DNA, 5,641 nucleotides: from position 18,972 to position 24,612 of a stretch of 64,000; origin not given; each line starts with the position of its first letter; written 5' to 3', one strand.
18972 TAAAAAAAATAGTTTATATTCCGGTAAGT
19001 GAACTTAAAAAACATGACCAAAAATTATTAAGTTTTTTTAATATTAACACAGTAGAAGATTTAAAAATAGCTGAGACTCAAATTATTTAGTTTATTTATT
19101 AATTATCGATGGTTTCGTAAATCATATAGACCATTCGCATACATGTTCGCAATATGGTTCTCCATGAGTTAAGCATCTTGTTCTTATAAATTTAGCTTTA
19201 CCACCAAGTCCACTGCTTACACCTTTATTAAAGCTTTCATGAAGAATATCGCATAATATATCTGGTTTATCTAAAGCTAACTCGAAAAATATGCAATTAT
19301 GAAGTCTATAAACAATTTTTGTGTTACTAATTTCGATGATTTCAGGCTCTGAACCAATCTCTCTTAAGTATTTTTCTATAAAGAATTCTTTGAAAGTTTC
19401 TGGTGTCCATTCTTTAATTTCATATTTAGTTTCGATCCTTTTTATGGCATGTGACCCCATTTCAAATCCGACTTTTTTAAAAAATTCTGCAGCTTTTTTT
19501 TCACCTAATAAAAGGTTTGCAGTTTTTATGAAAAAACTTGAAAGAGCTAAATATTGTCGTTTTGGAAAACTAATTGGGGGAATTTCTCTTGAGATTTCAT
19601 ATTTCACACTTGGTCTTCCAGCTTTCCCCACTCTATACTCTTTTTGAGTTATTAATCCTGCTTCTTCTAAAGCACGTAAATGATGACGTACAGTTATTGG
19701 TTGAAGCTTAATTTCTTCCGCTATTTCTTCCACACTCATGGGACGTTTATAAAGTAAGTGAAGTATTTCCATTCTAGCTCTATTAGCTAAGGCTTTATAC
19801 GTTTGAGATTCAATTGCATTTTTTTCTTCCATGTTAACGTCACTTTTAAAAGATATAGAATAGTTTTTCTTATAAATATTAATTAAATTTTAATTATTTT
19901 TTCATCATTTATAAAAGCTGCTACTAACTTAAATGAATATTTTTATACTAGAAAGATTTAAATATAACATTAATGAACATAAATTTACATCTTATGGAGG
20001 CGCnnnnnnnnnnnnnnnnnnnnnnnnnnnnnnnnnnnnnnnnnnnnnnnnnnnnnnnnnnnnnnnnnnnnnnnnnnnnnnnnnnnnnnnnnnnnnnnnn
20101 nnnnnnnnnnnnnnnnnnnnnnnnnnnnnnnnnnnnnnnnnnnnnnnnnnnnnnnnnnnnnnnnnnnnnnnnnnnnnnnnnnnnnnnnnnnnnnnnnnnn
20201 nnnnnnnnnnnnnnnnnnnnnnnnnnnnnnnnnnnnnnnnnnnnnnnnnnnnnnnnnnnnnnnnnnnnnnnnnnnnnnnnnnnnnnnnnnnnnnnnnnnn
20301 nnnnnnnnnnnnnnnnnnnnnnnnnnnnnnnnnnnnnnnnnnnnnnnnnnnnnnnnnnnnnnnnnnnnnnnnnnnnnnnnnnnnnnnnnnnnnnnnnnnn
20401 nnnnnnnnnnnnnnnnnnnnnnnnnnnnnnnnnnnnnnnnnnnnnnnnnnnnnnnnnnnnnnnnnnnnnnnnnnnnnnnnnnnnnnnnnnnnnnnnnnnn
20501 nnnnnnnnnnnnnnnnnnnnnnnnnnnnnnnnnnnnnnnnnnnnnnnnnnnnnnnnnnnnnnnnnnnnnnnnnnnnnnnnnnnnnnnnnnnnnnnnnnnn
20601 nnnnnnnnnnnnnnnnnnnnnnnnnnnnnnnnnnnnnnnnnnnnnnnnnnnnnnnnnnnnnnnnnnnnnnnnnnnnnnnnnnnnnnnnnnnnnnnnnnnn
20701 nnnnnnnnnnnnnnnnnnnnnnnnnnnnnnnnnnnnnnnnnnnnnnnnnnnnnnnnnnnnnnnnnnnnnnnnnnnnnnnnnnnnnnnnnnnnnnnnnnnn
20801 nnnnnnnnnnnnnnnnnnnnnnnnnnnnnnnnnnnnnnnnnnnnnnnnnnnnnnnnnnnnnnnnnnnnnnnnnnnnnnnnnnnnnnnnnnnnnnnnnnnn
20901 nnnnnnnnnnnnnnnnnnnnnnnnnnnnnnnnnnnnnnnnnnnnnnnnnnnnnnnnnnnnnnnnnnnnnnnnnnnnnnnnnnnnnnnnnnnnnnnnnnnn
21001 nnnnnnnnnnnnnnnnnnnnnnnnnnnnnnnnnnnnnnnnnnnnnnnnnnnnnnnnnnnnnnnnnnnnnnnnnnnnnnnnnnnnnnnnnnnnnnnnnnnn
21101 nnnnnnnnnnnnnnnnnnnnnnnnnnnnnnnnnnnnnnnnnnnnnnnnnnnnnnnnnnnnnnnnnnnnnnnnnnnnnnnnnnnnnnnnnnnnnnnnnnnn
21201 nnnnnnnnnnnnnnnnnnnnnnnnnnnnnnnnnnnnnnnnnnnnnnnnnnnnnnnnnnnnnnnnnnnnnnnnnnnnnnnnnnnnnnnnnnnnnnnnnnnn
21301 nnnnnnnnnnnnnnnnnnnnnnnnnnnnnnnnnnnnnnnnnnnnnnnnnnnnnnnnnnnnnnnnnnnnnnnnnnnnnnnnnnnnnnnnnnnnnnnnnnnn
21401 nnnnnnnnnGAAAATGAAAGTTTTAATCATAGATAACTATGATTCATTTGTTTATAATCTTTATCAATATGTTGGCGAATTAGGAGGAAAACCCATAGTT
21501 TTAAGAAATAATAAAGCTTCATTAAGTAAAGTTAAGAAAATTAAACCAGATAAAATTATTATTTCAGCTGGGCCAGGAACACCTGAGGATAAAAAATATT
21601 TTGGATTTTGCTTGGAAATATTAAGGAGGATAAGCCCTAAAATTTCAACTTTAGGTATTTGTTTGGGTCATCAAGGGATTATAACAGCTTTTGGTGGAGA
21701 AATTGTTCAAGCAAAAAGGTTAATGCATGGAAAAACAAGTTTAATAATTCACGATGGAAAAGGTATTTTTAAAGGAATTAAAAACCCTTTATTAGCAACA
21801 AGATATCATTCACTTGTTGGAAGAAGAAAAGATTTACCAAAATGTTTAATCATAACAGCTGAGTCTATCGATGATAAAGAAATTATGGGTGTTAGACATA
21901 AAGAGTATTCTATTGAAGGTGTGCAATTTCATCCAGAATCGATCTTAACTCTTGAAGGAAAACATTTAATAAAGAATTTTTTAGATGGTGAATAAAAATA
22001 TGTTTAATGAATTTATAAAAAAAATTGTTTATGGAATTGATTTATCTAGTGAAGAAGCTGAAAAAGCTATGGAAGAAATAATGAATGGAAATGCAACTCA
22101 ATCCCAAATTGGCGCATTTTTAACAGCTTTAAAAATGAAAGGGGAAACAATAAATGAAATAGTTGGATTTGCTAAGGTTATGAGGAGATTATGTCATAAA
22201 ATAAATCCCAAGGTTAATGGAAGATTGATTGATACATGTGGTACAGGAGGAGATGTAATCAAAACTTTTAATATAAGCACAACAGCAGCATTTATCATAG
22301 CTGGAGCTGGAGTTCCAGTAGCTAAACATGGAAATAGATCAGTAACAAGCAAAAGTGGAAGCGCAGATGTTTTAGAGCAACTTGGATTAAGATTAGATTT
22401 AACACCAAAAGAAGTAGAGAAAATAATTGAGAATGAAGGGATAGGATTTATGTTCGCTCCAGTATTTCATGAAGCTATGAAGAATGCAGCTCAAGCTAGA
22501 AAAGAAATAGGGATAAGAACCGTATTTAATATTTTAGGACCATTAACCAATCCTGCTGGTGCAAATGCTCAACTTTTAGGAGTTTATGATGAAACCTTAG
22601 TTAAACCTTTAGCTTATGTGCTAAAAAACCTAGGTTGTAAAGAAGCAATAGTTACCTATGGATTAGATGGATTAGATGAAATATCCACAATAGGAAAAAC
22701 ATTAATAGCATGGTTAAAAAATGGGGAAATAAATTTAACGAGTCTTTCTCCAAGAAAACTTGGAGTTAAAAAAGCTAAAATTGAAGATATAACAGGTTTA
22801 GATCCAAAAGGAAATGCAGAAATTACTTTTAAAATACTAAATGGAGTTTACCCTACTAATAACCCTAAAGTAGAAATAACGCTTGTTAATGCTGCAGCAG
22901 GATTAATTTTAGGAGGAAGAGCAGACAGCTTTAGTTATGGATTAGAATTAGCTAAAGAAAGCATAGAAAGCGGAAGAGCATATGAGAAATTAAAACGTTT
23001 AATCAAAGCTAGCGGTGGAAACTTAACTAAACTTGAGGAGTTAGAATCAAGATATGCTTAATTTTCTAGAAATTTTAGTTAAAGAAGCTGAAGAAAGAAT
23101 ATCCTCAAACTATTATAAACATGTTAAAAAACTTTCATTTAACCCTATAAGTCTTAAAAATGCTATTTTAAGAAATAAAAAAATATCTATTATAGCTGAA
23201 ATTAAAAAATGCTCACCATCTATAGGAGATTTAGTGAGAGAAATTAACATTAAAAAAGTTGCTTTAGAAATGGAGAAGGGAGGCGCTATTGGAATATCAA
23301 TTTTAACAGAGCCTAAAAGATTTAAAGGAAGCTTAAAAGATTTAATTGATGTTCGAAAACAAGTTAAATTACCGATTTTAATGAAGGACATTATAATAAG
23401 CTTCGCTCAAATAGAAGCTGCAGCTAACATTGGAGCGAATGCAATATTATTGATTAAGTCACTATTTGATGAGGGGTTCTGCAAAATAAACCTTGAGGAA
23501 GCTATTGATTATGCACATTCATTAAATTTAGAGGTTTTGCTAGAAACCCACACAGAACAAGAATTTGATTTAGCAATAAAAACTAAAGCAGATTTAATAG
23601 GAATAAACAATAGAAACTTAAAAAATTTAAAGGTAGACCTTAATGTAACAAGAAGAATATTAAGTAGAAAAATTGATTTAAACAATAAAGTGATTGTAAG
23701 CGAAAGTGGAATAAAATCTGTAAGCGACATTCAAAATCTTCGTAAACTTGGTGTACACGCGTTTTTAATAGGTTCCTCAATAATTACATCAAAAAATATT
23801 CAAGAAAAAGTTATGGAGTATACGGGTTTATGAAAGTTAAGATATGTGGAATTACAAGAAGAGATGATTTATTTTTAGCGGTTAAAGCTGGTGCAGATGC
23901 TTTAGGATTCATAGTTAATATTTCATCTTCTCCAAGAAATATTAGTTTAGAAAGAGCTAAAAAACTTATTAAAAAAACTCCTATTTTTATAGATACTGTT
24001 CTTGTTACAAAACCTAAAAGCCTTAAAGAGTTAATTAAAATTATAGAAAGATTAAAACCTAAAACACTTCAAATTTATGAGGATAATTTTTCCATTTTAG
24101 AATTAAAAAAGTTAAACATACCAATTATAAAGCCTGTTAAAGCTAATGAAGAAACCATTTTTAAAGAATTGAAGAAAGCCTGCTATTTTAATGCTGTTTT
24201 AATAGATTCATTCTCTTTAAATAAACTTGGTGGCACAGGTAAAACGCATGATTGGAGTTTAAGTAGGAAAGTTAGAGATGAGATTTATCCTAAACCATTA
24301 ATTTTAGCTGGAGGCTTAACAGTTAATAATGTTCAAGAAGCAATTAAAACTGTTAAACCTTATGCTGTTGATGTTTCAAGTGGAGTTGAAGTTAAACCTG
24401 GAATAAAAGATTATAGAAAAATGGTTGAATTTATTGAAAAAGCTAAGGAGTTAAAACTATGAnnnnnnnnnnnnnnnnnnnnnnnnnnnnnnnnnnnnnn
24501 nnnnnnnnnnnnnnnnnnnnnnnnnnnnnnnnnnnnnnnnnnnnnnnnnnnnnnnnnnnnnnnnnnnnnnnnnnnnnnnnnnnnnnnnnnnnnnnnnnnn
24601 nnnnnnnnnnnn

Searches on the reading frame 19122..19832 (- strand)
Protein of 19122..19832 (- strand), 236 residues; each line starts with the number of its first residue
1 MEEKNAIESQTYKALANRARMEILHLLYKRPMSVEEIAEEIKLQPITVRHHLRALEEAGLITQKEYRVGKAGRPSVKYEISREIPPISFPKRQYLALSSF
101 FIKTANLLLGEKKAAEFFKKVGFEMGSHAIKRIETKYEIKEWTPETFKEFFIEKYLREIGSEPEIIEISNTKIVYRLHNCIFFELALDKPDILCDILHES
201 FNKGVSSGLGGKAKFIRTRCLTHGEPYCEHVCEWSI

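Call 57: search_protein_families(library=pfam, proteins=[window:19122-19832:-], max_evalue=0.00001)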
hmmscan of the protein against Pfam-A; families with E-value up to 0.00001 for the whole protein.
window:19122-19832:- (236 aa): 4 families
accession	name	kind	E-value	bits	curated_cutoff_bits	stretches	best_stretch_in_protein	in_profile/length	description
PF12840.13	HTH_20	-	1.1e-13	51.3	27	1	15-63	1-50/51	Helix-turn-helix domain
PF01022.26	HTH_5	-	2.9e-13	49.9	22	1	19-62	3-46/47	Bacterial regulatory protein, arsR family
PF08461.16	HTH_12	-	5.6e-07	29.9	21.4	1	21-66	1-53/66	Ribonuclease R winged-helix domain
PF13412.12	HTH_24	-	6.6e-07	29.2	21.9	1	20-62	5-48/48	Winged helix-turn-helix DNA-binding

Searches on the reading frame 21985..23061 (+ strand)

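Call 57: search_protein_families(library=pfam, proteins=[window:21985-23061:+], max_evalue=0.00001)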
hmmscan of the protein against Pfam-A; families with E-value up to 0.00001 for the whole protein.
window:21985-23061:+ (358 aa): 2 families
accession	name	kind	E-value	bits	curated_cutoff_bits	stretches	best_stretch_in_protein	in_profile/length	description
PF00591.27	Glycos_transf_3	-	8.7e-89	297.9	27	1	79-333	2-253/253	Glycosyl transferase family, a/b domain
PF02885.22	Glycos_trans_3N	-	7.1e-26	90.2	26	1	9-69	2-62/63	Glycosyl transferase family, helical bundle domain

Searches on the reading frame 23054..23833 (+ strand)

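Call 57: search_protein_families(library=pfam, proteins=[window:23054-23833:+], max_evalue=0.00001)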
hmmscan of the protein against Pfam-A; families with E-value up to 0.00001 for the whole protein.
window:23054-23833:+ (259 aa): 1 family
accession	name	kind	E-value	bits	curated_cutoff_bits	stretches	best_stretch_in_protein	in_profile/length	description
PF00218.27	IGPS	-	1.6e-68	231.1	27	1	9-254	12-252/254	Indole-3-glycerol phosphate synthase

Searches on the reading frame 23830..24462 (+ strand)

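Call 57: search_protein_families(library=pfam, proteins=[window:23830-24462:+], max_evalue=0.00001)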
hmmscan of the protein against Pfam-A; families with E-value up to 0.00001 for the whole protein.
window:23830-24462:+ (210 aa): 1 family
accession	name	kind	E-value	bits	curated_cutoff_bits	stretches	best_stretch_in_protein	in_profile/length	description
PF00697.28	PRAI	-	1.2e-35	123.5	22.7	1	3-203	1-192/193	N-(5'phosphoribosyl)anthranilate (PRA) isomerase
